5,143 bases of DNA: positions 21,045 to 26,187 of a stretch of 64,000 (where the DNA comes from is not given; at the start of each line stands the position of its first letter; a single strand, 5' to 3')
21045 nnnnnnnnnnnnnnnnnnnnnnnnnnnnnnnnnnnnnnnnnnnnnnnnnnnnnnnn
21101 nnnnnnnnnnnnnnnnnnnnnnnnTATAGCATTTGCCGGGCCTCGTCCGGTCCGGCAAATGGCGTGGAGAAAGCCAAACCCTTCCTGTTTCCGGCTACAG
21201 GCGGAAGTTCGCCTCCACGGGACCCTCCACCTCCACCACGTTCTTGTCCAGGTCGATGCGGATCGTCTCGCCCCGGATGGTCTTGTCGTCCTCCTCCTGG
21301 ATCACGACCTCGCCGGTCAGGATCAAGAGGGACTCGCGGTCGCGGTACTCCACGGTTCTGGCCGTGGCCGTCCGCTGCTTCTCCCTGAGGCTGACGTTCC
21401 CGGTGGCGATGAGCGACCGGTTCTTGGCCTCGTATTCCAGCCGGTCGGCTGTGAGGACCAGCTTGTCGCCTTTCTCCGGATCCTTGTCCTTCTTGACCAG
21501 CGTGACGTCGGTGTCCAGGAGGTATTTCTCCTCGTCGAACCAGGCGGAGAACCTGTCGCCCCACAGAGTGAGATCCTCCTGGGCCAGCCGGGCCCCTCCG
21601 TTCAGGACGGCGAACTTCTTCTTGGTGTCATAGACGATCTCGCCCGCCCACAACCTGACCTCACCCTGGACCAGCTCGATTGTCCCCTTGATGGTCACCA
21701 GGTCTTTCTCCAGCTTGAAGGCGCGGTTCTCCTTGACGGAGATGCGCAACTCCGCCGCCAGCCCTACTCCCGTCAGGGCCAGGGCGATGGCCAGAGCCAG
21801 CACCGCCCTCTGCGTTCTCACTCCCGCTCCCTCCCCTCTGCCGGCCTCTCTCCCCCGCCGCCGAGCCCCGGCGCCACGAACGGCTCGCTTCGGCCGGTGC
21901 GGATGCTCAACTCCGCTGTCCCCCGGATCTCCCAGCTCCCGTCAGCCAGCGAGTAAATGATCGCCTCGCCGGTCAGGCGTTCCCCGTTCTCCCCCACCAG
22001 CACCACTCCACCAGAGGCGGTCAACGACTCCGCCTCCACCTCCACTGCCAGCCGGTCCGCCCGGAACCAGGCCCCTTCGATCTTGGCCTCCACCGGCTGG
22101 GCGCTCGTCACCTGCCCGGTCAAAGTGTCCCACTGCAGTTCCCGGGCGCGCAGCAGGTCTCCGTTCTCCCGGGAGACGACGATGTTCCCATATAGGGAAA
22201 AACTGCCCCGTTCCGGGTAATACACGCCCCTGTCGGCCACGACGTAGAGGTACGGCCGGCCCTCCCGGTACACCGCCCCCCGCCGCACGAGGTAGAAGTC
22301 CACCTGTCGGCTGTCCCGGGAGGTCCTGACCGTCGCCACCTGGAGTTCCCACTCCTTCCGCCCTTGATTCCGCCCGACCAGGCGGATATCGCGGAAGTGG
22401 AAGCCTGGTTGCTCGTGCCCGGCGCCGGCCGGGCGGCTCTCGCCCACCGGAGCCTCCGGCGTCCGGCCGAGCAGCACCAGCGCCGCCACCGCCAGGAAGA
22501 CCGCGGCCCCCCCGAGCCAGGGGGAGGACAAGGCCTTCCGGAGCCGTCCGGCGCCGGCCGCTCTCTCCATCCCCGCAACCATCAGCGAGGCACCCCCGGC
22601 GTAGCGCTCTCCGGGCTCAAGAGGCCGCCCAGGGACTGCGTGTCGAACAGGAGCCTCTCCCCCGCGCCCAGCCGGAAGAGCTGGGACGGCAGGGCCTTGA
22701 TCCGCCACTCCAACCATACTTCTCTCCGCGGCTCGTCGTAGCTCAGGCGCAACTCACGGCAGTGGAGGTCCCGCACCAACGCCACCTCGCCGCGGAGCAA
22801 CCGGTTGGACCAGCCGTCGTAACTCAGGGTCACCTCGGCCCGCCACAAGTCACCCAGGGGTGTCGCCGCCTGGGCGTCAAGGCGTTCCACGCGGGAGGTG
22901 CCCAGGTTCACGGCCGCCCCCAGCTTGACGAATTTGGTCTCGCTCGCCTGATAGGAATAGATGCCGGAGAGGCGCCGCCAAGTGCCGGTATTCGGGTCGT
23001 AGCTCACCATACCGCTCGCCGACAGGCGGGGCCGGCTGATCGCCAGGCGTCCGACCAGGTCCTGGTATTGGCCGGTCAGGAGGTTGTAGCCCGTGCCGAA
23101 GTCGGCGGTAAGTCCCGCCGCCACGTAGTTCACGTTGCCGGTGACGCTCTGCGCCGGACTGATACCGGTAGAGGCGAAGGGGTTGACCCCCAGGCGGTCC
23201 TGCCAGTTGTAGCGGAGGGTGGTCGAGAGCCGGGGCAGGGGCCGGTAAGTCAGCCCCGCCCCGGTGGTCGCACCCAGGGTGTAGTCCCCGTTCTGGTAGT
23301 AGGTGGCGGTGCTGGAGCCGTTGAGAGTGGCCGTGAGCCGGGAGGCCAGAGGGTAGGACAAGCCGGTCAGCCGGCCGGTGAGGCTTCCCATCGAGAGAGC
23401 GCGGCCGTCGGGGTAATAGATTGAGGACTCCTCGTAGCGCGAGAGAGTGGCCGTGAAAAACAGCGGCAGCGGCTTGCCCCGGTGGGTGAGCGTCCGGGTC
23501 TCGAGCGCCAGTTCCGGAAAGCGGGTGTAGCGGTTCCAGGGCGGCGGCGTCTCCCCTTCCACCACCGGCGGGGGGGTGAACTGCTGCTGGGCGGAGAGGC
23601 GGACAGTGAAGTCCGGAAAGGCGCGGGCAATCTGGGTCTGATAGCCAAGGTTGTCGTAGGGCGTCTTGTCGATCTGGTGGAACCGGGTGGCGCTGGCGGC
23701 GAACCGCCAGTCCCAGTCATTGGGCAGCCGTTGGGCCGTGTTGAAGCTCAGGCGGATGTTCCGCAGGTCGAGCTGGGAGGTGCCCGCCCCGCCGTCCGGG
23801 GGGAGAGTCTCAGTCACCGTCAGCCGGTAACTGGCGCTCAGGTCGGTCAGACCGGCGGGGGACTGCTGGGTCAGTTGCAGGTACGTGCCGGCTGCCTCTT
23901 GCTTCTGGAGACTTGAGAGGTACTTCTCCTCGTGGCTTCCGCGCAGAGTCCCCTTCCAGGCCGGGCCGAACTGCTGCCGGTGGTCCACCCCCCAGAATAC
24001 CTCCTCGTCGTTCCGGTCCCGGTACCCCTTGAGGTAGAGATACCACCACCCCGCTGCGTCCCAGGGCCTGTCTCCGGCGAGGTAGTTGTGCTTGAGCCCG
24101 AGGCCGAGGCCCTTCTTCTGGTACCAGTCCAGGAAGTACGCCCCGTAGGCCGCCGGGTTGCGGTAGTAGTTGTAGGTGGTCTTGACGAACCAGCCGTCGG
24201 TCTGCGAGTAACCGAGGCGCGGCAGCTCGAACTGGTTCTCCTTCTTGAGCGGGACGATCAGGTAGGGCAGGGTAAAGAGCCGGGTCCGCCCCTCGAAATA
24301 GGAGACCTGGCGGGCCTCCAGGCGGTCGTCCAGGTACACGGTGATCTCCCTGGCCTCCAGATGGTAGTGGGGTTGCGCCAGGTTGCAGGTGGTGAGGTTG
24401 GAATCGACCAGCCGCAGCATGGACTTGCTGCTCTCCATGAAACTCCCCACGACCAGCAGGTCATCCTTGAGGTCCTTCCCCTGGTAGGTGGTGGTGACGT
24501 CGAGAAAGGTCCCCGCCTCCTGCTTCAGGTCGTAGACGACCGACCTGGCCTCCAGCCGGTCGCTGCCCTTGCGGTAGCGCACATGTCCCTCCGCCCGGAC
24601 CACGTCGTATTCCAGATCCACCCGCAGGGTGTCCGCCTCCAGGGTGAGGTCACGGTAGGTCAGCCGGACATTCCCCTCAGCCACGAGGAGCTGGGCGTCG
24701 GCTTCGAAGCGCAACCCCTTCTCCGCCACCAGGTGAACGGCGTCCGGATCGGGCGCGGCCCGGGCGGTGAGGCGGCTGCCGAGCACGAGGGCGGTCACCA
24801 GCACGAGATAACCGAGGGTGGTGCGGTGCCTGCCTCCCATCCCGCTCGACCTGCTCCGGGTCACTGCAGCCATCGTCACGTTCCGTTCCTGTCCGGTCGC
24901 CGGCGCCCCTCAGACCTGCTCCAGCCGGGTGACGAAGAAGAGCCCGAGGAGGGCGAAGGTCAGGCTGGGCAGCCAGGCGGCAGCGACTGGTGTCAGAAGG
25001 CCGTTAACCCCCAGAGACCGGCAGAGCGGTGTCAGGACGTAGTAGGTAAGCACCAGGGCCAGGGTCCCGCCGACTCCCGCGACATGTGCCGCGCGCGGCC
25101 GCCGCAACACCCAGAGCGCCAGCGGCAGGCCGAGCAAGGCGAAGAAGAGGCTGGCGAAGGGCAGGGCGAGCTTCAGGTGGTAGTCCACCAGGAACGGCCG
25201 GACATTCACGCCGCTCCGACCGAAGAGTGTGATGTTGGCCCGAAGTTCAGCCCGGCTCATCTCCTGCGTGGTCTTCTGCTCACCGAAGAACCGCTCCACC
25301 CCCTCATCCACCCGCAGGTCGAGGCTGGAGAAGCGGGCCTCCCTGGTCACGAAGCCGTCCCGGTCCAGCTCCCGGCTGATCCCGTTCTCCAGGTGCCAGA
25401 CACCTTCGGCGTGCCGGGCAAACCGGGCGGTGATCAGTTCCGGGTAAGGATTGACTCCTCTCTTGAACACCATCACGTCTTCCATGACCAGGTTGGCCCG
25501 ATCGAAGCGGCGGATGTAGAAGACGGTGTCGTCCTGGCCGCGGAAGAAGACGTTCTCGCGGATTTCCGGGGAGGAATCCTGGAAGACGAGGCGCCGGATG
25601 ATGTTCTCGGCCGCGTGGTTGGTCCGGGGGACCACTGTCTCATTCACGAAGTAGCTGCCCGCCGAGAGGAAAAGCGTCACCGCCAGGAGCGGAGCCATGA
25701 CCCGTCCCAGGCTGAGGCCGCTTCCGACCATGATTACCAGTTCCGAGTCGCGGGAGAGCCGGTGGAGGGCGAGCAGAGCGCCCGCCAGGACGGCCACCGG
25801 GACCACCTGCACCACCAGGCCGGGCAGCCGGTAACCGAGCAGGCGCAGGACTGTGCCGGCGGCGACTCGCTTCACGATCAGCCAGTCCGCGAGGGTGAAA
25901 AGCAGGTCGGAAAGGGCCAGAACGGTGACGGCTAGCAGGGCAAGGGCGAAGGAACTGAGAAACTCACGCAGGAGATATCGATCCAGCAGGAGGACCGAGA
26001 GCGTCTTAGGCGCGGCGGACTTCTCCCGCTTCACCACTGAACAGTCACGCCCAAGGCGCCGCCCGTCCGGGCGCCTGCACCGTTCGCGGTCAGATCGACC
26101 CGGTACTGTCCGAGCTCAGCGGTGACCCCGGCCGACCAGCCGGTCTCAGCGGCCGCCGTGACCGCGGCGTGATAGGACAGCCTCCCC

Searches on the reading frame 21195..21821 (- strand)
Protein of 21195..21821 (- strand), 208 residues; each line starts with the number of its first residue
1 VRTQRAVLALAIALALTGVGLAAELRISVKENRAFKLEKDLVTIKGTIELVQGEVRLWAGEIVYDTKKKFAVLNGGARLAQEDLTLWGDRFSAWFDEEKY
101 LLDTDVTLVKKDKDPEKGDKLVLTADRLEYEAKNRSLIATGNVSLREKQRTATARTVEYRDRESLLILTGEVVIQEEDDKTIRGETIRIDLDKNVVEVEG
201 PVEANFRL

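Call 8: search_protein_families(library=pfam, proteins=[window:21195-21821:-], max_evalue=0.001)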
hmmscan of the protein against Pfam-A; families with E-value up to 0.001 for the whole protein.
window:21195-21821:- (208 aa): 3 families
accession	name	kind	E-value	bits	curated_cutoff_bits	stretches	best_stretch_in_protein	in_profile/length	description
PF03968.19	LptD_N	-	1.9e-15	57.5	20.4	2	64-194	9-112/113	LptA/(LptD N-terminal domain) LPS transport protein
PF13100.11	OstA_2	-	3e-05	24.1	21.2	0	116-160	61-105/158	OstA-like protein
PF06835.18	LptC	-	0.00038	20.6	21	0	123-203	54-142/175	Lipopolysaccharide-assembly, LptC-related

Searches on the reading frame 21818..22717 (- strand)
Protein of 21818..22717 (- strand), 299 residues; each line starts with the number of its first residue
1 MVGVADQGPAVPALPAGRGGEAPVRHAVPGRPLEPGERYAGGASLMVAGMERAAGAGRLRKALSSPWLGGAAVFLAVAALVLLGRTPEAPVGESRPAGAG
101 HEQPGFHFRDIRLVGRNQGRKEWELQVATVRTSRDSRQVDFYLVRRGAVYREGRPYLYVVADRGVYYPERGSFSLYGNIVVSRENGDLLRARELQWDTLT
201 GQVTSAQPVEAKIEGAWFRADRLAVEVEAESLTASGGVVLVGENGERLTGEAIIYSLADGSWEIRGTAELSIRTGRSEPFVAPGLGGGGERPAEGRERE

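Call 8: search_protein_families(library=pfam, proteins=[window:21818-22717:-], max_evalue=0.001)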
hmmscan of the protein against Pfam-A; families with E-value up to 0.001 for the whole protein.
window:21818-22717:- (299 aa): 1 family
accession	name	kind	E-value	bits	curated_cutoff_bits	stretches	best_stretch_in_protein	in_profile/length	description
PF06835.18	LptC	-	2.9e-06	27.5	21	1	116-223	45-155/175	Lipopolysaccharide-assembly, LptC-related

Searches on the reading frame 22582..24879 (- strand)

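Call 8: search_protein_families(library=pfam, proteins=[window:22582-24879:-], max_evalue=0.001)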
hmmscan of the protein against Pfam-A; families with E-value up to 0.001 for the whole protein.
window:22582-24879:- (765 aa): 0 families

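Call 17: search_protein_families(library=ncbifam, proteins=[window:22582-24879:-], max_evalue=0.01)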
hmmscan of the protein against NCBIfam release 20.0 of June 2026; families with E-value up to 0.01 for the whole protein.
window:22582-24879:- (765 aa): 3 families
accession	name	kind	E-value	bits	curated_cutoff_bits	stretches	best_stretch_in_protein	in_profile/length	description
NF003358.0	PRK04423.1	equivalog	1.6e-12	46.4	944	1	66-301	75-308/799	LPS-assembly protein LptD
TIGR04409.1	LptC_YrbK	equivalog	0.0041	16.7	38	1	49-132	92-180/180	LPS export ABC transporter periplasmic protein LptC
TIGR03002.1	outer_YhbN_LptA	equivalog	0.0055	16.6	71.7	0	48-128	10-99/142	lipopolysaccharide transport periplasmic protein LptA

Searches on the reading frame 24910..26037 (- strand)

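Call 8: search_protein_families(library=pfam, proteins=[window:24910-26037:-], max_evalue=0.001)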
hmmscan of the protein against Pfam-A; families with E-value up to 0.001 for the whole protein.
window:24910-26037:- (375 aa): 1 family
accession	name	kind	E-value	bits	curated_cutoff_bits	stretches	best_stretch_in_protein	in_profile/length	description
PF03739.19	LptF_LptG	-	1.3e-83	281.4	27.9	1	20-370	1-352/353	Lipopolysaccharide export system permease LptF/LptG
